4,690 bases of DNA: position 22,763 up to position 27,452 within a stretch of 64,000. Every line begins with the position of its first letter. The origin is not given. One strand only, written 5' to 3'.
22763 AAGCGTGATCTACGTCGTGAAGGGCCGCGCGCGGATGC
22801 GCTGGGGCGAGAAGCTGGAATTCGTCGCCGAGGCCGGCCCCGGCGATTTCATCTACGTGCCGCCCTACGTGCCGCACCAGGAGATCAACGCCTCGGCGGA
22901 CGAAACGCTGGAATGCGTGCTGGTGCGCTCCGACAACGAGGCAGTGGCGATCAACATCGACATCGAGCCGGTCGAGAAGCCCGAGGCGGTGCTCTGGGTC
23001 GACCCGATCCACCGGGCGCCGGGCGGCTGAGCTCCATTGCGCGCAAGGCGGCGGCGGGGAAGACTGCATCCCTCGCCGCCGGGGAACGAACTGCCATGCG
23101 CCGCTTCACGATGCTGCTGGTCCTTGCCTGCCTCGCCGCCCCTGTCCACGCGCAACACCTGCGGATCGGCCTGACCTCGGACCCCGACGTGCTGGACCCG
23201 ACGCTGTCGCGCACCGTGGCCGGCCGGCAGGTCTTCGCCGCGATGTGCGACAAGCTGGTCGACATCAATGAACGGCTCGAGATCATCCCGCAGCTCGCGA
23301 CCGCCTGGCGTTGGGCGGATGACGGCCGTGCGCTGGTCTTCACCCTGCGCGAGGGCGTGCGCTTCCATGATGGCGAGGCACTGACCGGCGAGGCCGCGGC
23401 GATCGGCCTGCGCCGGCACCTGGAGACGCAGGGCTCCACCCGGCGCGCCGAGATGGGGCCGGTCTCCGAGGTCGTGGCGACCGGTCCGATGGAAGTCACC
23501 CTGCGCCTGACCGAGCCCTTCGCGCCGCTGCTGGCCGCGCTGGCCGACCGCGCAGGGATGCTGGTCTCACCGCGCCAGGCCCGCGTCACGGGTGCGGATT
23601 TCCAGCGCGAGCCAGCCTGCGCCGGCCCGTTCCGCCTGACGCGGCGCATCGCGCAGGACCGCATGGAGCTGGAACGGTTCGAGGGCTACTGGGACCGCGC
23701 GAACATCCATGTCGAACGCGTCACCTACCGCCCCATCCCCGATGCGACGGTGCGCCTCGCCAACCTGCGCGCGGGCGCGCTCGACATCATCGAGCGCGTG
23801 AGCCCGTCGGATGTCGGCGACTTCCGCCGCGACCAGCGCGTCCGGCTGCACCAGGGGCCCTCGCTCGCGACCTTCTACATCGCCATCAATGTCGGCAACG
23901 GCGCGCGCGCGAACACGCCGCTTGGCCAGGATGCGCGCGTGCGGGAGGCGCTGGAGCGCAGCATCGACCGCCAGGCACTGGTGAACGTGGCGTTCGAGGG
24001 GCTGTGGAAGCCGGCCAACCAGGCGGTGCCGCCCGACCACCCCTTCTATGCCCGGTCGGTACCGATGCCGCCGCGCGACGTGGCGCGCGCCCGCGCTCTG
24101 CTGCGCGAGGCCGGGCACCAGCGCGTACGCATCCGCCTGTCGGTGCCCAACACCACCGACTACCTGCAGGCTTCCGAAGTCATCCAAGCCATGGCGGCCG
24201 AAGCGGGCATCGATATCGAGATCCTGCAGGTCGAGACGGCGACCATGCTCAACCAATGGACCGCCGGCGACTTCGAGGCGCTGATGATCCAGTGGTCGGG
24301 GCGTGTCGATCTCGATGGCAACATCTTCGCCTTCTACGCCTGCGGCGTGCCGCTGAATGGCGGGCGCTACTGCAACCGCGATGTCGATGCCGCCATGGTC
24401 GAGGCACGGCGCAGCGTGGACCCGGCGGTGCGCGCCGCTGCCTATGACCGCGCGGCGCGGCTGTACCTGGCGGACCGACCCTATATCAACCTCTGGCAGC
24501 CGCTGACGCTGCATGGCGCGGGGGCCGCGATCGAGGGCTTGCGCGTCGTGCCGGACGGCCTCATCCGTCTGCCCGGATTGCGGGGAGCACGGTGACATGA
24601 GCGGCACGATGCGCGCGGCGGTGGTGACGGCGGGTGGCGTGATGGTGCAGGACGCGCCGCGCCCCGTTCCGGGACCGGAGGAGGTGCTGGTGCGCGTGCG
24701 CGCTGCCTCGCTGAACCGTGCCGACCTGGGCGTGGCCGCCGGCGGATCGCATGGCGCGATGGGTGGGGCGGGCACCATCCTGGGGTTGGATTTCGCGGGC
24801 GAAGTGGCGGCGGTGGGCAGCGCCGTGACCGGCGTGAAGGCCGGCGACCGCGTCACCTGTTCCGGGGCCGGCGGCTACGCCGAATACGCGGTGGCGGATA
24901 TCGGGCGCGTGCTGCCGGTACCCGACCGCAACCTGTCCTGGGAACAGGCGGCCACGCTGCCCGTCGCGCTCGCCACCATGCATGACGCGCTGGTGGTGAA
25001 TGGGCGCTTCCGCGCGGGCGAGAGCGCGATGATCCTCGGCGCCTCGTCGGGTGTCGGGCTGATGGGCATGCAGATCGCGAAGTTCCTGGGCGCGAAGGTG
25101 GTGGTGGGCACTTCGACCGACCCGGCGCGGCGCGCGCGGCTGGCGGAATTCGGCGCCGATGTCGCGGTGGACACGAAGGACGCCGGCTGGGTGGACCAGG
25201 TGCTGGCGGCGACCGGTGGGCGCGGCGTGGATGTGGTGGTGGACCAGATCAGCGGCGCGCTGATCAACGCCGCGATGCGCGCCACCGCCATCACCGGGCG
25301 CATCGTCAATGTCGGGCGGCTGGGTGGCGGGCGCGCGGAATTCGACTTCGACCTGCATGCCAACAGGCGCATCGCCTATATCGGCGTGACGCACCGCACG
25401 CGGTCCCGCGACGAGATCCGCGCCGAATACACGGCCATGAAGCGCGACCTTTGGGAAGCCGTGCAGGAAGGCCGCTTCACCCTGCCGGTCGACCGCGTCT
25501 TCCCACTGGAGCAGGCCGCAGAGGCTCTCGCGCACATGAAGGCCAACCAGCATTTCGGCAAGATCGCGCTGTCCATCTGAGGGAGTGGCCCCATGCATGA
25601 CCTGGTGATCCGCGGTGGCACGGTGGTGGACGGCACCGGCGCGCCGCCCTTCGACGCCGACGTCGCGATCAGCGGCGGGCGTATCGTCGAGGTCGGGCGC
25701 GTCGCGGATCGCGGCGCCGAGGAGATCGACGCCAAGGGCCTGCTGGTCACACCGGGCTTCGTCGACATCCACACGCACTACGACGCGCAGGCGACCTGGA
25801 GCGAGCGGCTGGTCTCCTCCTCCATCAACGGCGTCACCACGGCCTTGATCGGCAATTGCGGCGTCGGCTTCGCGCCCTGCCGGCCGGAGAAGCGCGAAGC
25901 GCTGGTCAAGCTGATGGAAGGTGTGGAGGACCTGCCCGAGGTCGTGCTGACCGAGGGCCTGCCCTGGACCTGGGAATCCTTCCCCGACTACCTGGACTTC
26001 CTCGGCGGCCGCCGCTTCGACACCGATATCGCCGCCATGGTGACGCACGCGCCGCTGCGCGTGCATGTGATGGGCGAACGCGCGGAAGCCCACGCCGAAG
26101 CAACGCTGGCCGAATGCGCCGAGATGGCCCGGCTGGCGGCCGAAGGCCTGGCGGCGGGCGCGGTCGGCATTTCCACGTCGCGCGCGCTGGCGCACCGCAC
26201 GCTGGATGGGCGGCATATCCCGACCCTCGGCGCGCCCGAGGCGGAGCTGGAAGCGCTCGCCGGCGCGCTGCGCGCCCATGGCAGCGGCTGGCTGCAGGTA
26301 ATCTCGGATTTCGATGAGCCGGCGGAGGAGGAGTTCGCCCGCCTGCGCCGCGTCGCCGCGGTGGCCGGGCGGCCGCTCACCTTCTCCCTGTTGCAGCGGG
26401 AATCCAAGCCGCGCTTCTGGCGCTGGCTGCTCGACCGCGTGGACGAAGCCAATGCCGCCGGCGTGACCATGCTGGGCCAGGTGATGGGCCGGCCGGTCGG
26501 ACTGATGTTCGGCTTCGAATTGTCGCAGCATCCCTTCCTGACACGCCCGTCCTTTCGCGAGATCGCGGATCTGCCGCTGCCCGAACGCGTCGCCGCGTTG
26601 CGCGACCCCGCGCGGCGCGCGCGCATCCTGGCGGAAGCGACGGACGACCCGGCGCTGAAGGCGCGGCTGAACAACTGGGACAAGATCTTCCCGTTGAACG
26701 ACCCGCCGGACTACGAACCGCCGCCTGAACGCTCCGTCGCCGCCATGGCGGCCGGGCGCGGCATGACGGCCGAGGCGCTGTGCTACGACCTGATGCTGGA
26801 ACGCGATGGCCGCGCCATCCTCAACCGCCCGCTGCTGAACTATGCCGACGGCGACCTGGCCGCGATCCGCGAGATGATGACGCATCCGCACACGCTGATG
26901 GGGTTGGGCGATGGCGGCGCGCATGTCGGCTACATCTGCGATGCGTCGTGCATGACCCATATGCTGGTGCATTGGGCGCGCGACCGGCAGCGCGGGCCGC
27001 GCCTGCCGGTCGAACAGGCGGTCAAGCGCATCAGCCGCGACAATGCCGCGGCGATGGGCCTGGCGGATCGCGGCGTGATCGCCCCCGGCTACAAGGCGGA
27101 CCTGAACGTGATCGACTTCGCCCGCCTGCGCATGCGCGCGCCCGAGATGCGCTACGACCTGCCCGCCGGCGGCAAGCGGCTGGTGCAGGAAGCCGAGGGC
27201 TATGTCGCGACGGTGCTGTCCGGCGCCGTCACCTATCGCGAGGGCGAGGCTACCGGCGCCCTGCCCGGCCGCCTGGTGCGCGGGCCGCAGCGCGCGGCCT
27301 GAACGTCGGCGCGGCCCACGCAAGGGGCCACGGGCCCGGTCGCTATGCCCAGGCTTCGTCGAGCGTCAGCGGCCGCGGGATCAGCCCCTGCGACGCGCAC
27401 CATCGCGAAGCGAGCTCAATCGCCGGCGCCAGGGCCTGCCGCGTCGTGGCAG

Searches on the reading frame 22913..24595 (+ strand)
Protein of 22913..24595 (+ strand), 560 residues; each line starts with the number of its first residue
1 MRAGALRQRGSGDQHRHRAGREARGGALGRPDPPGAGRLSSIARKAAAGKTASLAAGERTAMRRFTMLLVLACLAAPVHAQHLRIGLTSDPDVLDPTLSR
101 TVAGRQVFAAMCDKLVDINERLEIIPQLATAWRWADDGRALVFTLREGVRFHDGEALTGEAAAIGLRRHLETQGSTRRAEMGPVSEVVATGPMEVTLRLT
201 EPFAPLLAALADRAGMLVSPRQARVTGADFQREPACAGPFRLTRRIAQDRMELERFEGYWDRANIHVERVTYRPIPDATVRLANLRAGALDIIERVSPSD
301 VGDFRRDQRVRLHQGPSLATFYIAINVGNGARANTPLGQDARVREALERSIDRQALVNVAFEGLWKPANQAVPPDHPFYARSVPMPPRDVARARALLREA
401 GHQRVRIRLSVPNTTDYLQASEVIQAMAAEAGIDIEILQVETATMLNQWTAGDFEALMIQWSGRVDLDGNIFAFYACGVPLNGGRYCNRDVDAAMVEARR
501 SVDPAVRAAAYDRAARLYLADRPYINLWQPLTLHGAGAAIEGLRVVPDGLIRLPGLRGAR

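Call 37: search_protein_families(library=pfam, proteins=[window:22913-24595:+], max_evalue=1)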
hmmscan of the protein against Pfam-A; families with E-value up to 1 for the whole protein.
window:22913-24595:+ (560 aa): 2 families
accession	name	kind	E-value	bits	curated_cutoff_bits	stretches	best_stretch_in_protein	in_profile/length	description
PF00496.27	SBP_bac_5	-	6.5e-74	249.7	32.4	1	123-472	1-357/368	Bacterial extracellular solute-binding proteins, family 5 Middle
PF10820.13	DUF2543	-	0.26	12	25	1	422-450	52-79/81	Protein of unknown function (DUF2543)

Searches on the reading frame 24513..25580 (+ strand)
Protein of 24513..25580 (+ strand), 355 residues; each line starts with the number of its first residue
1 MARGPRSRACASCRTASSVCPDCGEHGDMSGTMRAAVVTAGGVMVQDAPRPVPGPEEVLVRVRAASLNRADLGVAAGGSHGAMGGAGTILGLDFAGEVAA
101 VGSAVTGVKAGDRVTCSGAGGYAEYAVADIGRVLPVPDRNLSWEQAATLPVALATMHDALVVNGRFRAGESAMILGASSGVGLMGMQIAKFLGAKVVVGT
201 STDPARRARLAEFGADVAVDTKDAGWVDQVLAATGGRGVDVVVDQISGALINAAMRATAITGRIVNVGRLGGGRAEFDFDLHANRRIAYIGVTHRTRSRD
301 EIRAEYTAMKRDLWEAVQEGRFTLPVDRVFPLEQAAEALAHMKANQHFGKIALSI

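Call 22: search_protein_families(library=ncbifam, proteins=[window:24513-25580:+], max_evalue=1e-25)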
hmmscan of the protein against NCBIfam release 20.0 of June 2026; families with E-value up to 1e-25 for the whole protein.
window:24513-25580:+ (355 aa): 4 families
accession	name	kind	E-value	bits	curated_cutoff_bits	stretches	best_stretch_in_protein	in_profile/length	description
TIGR02824.1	quinone_pig3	subfamily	1.1e-72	244.7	296.8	1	43-354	15-324/325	putative NAD(P)H quinone oxidoreductase, PIG3 family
NF041183.1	Pks2_ls1_myc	equivalog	1.6e-34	118.1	2400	1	49-355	1426-1729/2086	sulfolipid-1 biosynthesis phthioceranic/hydroxyphthioceranic acid synthase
NF041172.1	AcrlCoa_red_Thmprot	equivalog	9.4e-28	97.1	500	0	120-354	116-333/334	acryloyl-CoA reductase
NF010344.0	PRK13771.1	subfamily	3.8e-27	95.2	349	0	120-354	116-332/334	putative alcohol dehydrogenase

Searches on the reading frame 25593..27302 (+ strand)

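Call 22: search_protein_families(library=ncbifam, proteins=[window:25593-27302:+], max_evalue=1e-25)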
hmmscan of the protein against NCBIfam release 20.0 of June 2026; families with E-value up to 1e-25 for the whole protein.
window:25593-27302:+ (569 aa): 0 families

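Call 37: search_protein_families(library=pfam, proteins=[window:25593-27302:+], max_evalue=1)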
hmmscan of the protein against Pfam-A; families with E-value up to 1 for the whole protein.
window:25593-27302:+ (569 aa): 5 families
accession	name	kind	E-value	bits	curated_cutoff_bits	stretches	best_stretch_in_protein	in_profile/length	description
PF07969.17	Amidohydro_3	-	1.7e-55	189.8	29.7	1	43-548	1-472/472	Amidohydrolase family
PF01979.26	Amidohydro_1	-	3.6e-10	40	25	2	423-511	233-321/345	Amidohydrolase family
PF00449.26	Urease_alpha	-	0.21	12.4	23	1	2-39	66-101/121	Urease alpha-subunit, N-terminal domain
PF17937.6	TetR_C_28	-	0.54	11.1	26.4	0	153-195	35-78/96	Tetracyclin repressor-like, C-terminal domain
PF22039.1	HUTI_composite_bact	-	0.57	10.3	25.5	1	24-39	3-18/26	Imidazolonepropionase-like composite domain, bacteria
